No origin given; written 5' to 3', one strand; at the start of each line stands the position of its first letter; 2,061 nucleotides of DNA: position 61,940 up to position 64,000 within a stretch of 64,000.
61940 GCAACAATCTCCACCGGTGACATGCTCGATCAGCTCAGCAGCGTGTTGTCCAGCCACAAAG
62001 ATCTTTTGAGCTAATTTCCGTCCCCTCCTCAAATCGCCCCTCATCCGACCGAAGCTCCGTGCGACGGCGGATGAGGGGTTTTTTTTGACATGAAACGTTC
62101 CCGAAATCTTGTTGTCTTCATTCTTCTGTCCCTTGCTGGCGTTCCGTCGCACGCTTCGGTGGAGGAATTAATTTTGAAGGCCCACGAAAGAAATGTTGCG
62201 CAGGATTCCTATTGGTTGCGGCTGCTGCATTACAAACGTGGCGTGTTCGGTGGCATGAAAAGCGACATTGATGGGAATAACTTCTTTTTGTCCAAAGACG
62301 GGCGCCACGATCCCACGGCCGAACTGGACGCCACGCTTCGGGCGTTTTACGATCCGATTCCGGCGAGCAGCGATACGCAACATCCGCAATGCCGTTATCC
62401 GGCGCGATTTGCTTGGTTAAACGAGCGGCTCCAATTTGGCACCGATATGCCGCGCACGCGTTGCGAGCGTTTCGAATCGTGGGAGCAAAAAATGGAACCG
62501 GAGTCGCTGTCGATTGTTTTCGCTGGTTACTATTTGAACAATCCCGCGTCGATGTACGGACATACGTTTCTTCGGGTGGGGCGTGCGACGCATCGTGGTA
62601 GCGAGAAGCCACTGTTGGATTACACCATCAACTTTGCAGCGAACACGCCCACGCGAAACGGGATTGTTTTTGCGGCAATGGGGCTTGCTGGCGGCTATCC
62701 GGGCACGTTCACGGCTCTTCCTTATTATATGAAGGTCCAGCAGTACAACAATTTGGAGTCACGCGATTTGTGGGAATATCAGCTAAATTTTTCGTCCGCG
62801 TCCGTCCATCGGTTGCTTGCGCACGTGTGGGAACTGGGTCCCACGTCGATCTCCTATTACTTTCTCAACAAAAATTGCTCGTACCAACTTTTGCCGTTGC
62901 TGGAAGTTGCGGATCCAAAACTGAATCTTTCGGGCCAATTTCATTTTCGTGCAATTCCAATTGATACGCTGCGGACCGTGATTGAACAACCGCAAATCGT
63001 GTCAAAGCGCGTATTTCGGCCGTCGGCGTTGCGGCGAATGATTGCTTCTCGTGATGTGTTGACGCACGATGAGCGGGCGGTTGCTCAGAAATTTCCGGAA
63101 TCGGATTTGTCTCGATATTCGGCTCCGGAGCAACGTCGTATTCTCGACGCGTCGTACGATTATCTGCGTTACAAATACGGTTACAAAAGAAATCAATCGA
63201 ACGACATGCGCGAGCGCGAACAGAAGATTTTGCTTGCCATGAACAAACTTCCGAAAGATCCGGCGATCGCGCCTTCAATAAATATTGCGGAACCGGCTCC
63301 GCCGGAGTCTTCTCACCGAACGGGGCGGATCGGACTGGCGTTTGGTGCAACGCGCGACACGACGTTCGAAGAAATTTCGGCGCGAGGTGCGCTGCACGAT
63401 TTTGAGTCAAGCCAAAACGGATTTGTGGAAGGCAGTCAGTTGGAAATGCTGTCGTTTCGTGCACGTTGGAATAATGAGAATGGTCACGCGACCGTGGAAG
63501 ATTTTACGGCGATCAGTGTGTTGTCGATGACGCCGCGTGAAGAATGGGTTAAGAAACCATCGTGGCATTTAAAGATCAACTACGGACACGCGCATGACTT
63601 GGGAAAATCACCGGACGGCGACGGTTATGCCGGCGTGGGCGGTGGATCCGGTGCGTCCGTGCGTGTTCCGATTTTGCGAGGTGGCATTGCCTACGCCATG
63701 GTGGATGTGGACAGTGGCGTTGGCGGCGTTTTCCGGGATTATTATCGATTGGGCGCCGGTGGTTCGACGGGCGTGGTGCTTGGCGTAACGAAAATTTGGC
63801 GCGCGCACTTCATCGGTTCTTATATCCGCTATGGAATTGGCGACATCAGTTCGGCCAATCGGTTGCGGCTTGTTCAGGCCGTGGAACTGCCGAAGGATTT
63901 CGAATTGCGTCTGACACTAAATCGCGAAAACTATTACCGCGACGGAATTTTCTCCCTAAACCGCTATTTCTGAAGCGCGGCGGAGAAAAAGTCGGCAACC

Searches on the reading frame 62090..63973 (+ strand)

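Call 86: search_protein_families(library=pfam, proteins=[window:62090-63973:+], max_evalue=0.0001)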
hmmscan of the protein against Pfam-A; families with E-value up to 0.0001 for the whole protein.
window:62090-63973:+ (627 aa): 3 families
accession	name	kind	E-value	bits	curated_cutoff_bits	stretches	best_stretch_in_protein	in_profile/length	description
PF13387.12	Lnb_N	-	1e-54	185.2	22.2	1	128-299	2-174/175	Lnb N-terminal periplasmic domain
PF25222.1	DUF7840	-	1.7e-40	139.5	27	1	403-617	2-211/224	Domain of unknown function (DUF7840)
PF25225.1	DUF7843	-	8.4e-27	93.9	25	1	35-112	2-78/79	Domain of unknown function (DUF7843)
